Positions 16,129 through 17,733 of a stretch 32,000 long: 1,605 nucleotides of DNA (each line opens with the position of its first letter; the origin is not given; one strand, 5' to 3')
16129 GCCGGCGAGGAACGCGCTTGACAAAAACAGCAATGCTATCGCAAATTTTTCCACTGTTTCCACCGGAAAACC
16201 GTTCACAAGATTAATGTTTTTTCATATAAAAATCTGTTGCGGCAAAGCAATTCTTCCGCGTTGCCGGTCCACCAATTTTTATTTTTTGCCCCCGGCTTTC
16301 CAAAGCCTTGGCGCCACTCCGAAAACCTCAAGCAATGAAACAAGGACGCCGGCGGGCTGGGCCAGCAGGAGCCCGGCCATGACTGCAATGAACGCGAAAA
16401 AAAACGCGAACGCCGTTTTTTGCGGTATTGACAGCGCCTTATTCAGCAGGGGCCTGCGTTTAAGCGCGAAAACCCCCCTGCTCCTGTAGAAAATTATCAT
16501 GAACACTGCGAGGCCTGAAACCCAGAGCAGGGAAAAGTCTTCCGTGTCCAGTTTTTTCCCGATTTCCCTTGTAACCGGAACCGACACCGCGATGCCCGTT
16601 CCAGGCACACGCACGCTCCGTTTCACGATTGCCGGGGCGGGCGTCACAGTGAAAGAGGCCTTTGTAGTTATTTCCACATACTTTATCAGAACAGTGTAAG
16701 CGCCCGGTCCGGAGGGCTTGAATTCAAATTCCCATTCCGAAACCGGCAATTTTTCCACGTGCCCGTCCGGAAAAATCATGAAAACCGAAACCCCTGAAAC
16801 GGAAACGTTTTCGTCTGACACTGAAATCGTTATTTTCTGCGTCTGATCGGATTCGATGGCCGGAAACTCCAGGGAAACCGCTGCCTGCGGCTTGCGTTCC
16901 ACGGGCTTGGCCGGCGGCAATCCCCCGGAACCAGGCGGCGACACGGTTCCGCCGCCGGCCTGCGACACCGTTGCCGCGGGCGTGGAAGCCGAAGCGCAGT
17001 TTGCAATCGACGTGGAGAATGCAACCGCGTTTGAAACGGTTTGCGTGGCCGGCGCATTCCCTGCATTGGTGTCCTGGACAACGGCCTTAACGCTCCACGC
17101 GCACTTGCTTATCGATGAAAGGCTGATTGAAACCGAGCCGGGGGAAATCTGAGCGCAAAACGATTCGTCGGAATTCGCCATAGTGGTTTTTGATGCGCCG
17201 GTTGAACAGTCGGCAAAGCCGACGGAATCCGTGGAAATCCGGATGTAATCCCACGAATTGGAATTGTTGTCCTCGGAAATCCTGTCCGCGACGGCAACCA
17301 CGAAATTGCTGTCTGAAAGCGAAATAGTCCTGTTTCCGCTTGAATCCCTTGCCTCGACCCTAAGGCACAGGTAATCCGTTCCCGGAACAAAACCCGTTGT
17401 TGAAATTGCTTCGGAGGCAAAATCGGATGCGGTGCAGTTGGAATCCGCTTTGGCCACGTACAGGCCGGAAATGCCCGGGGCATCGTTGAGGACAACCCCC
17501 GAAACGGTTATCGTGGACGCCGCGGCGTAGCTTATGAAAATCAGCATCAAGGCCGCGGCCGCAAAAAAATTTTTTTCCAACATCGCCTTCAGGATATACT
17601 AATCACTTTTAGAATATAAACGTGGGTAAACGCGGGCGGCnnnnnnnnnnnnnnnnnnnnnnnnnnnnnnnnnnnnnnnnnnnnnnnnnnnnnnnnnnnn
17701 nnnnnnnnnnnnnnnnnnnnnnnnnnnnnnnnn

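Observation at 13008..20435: Six-gene operon encoding a modular secreted-protein family arranged like tip / shaft / anchor subunits plus an accessory partner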

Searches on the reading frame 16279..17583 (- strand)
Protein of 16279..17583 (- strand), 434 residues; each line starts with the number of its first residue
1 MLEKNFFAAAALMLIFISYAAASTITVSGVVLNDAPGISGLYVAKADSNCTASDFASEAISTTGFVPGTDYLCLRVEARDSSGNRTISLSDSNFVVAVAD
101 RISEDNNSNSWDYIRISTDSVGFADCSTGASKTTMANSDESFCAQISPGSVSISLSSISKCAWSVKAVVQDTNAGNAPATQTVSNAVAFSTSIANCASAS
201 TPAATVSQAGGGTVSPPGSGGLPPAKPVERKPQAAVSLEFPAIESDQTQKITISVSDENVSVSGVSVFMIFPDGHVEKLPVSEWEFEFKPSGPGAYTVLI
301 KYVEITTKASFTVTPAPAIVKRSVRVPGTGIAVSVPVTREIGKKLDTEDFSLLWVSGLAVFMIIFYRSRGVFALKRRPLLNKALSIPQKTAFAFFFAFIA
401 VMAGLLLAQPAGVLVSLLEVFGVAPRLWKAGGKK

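Call 3: search_protein_families(library=pfam, proteins=[window:16279-17583:-], max_evalue=1)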
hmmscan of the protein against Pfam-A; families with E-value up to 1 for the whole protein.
window:16279-17583:- (434 aa): 1 family
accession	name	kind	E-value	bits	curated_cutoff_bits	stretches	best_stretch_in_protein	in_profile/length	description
PF07523.18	Big_3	-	0.064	14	21.2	1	261-314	15-67/68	Bacterial Ig-like domain (group 3)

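Call 4: search_protein_families(library=ncbifam, proteins=[window:16279-17583:-], max_evalue=1)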
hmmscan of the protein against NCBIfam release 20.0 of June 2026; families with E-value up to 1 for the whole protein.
window:16279-17583:- (434 aa): 1 family
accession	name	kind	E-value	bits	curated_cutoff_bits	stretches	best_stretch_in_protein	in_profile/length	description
NF041658.1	ornithlipidmtase_OlsG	equivalog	0.11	12.2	350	1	143-188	18-63/191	ornithine lipid N-methyltransferase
